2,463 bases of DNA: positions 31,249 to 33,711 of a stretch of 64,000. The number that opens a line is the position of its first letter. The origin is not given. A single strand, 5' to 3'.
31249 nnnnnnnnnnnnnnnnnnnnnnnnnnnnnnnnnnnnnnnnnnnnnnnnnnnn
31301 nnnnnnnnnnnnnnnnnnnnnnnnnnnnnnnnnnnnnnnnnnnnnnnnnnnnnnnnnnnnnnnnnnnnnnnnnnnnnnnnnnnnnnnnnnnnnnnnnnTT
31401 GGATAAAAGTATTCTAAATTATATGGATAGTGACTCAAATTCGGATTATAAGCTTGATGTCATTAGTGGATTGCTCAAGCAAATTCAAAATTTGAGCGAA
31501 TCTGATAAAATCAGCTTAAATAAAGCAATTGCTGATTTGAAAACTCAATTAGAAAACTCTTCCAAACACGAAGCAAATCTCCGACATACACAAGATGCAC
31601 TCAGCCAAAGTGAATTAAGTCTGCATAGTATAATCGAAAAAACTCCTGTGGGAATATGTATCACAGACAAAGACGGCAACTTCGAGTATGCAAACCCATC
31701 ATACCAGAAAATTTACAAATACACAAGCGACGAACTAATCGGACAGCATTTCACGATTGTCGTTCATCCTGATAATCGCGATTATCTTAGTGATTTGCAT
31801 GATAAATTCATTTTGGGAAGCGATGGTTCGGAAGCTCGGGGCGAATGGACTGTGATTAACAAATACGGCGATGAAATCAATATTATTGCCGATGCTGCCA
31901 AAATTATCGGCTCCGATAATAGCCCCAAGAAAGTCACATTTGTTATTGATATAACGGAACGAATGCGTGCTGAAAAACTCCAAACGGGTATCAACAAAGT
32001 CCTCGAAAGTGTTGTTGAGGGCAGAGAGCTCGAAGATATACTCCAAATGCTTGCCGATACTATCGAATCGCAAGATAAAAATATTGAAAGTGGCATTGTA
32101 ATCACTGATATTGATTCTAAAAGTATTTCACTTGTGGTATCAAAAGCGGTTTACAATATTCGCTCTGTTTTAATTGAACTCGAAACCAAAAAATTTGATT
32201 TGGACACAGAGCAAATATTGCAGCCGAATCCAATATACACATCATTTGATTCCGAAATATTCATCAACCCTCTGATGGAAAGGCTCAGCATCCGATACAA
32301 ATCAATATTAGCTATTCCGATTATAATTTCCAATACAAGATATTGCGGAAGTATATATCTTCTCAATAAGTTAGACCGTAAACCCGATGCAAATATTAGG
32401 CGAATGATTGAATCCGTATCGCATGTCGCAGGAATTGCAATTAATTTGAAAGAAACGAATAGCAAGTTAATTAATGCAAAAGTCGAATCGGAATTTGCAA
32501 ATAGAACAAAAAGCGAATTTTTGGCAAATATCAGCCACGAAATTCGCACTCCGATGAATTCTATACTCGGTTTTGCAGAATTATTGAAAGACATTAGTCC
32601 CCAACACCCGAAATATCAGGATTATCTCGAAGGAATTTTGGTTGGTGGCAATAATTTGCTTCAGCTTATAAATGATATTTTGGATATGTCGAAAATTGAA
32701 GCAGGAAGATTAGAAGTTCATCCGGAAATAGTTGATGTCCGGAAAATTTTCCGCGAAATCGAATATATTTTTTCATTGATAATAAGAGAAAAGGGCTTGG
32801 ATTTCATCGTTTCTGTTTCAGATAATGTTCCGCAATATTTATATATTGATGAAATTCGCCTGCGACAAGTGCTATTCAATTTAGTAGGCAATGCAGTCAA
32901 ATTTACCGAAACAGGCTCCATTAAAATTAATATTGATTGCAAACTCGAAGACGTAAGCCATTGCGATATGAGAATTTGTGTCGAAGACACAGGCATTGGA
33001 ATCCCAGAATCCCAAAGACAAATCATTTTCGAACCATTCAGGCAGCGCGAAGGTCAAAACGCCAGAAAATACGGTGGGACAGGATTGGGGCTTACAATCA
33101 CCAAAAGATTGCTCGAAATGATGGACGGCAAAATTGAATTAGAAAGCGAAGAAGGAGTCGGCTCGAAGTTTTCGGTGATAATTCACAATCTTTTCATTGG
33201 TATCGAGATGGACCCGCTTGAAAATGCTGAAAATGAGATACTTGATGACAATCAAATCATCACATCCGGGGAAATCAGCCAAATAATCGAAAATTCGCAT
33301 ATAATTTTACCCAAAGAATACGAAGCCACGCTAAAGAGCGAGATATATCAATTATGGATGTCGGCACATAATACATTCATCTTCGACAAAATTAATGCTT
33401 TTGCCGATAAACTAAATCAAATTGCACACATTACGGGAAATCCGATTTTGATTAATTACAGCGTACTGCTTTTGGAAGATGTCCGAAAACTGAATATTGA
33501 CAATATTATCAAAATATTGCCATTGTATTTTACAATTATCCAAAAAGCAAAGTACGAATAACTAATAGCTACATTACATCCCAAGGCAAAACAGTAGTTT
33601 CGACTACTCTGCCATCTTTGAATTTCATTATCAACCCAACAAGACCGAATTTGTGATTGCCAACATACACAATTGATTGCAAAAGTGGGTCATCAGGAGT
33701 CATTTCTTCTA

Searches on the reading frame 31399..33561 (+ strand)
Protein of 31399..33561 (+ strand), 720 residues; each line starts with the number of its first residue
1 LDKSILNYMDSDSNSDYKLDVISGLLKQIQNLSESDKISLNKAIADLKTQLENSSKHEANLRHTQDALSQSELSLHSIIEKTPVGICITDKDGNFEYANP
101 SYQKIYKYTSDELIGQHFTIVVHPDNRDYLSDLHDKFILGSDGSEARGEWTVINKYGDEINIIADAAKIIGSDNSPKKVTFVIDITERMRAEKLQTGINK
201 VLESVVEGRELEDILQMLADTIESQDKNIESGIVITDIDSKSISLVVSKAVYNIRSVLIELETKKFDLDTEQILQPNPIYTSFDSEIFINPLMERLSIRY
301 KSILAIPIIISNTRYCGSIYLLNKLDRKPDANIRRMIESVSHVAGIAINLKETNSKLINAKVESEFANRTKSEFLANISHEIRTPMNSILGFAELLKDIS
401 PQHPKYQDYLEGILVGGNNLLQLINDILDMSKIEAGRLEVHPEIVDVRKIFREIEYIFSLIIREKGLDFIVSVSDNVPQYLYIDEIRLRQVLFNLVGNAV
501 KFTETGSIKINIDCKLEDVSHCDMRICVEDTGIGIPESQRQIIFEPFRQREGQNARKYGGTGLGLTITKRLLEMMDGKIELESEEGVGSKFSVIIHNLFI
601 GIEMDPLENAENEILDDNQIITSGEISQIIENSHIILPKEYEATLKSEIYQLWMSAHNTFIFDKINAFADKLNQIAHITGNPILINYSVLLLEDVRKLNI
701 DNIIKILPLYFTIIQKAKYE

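Call 109: search_protein_families(library=pfam, proteins=[window:31399-33561:+], max_evalue=0.00001)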
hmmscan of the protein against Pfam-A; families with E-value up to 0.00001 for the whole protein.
window:31399-33561:+ (720 aa): 7 families
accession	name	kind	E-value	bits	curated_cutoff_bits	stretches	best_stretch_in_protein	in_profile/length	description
PF02518.31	HATPase_c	-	5.3e-29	101.3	26.4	1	484-595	2-107/111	Histidine kinase-, DNA gyrase B-, and HSP90-like ATPase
PF00512.31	HisKA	-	2.7e-22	79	26.9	1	371-436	2-66/66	His Kinase A (phospho-acceptor) domain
PF00989.32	PAS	-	1.4e-11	44.9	22.6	1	76-177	4-104/113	PAS fold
PF13426.13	PAS_9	-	6.4e-11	42.9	27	1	83-187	1-103/103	PAS domain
PF08448.16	PAS_4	-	1.9e-07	31.7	23.1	1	80-124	2-46/110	PAS fold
PF08447.18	PAS_3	-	5.2e-07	30.3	25.6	1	97-180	3-86/89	PAS fold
PF13188.13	PAS_8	-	3.2e-06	27.3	21.8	0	75-121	3-50/65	PAS domain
